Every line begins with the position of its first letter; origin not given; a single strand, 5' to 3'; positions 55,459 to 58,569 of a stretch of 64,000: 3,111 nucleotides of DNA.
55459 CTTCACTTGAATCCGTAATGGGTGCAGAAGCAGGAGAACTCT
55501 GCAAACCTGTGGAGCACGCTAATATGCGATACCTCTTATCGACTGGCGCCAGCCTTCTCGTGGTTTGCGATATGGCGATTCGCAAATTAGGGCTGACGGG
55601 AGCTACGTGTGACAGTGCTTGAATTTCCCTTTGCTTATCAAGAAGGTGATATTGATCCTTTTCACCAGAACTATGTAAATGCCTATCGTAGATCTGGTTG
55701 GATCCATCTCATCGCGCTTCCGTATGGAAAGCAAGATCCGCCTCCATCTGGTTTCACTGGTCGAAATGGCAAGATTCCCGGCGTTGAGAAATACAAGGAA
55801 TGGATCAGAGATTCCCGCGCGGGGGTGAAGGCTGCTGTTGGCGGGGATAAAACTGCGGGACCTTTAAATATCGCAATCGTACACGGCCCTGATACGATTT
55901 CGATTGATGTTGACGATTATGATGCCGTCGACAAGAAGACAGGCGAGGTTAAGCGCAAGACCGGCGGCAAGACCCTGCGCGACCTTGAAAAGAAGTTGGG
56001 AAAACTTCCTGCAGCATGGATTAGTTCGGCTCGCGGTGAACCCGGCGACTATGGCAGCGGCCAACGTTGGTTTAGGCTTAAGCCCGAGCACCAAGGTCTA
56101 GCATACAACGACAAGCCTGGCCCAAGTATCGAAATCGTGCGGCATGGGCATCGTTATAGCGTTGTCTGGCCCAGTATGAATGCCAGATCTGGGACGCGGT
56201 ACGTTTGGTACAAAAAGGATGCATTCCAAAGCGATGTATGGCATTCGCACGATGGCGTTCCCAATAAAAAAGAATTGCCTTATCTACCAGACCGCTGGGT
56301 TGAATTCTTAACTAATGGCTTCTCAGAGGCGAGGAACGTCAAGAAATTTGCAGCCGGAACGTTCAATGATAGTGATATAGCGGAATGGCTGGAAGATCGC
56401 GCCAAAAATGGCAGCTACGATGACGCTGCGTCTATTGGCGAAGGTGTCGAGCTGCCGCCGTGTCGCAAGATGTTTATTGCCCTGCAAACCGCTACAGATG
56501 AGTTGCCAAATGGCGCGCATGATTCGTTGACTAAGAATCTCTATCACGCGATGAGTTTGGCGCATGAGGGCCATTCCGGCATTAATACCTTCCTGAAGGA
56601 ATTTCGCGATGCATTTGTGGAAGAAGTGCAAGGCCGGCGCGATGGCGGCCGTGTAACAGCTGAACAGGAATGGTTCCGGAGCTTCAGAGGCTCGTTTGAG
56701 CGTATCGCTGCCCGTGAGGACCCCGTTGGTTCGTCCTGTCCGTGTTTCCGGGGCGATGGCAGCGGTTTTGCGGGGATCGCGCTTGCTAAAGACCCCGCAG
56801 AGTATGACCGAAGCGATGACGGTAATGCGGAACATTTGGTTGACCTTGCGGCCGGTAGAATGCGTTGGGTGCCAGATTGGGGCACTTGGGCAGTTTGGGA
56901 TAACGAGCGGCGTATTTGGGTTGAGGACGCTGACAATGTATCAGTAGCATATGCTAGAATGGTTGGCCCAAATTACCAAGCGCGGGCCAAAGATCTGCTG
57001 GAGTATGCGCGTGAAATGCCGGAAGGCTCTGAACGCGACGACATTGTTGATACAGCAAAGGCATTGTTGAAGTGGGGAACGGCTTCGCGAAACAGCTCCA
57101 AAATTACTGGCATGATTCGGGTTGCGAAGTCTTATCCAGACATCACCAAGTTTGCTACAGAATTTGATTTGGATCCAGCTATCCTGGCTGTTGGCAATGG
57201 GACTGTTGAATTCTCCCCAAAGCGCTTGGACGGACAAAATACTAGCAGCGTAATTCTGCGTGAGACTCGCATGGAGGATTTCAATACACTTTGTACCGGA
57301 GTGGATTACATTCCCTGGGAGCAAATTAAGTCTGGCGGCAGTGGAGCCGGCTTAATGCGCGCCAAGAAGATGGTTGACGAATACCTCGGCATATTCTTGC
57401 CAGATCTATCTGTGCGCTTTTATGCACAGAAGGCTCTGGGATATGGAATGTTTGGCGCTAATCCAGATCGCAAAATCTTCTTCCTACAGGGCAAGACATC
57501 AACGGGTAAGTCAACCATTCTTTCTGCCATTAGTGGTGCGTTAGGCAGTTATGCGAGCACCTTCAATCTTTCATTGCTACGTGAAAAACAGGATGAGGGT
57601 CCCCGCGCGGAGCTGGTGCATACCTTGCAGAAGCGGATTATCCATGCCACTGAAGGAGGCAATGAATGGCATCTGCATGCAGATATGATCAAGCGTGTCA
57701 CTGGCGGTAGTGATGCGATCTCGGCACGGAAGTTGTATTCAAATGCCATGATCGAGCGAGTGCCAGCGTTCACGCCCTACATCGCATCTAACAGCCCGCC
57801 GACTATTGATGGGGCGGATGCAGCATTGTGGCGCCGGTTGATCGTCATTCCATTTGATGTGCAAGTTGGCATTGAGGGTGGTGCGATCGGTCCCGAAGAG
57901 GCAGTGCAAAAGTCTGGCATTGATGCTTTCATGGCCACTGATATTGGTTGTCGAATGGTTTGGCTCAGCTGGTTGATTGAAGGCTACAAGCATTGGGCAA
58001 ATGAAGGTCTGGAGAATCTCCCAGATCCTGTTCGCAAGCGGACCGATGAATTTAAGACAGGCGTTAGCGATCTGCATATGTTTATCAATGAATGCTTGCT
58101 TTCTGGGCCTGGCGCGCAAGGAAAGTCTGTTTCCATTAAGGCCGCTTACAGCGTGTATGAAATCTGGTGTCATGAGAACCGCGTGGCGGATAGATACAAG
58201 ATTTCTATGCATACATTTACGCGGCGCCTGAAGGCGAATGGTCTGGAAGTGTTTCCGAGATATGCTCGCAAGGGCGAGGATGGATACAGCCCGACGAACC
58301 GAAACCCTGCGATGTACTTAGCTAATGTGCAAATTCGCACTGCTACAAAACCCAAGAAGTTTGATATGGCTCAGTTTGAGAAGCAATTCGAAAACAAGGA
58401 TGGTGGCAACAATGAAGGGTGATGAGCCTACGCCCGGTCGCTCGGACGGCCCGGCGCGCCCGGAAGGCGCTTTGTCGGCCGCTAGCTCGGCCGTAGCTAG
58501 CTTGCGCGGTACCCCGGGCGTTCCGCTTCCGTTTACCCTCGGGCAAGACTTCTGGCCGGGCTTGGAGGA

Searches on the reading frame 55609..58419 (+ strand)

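Call 50: search_protein_families(library=phrogs, proteins=[window:55609-58419:+], max_evalue=0.001)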
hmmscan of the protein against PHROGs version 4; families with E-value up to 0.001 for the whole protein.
window:55609-58419:+ (937 aa): 11 families
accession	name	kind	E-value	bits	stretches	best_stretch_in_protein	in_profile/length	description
phrog_1156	-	DNA, RNA and nucleotide metabolism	3.6e-151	506.5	1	20-883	14-809/855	DNA primase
phrog_6088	-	DNA, RNA and nucleotide metabolism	1.4e-52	180.2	1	393-882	324-750/772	DNA primase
phrog_2478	-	DNA, RNA and nucleotide metabolism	2.8e-46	159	1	398-879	402-823/854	DNA polymerase/primase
phrog_1829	-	DNA, RNA and nucleotide metabolism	5.9e-38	131.5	1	465-905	386-752/772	DNA primase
phrog_16950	-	DNA, RNA and nucleotide metabolism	8.3e-36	124.2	1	400-865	365-800/843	DNA primase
phrog_864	-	DNA, RNA and nucleotide metabolism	1.8e-29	103.9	1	498-880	265-606/1064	DNA primase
phrog_1883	-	DNA, RNA and nucleotide metabolism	5.6e-25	88.8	1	467-880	360-732/756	DNA helicase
phrog_7601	-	unknown function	1.2e-17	65.2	1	620-884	19-257/289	-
phrog_11515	-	DNA, RNA and nucleotide metabolism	1.2e-11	44.4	1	24-234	15-194/787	DNA polymerase/primase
phrog_695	-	DNA, RNA and nucleotide metabolism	1.6e-07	31.5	1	24-210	12-166/704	DNA polymerase/primase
phrog_4210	-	DNA, RNA and nucleotide metabolism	0.00054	18.8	0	622-747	177-298/1304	DNA polymerase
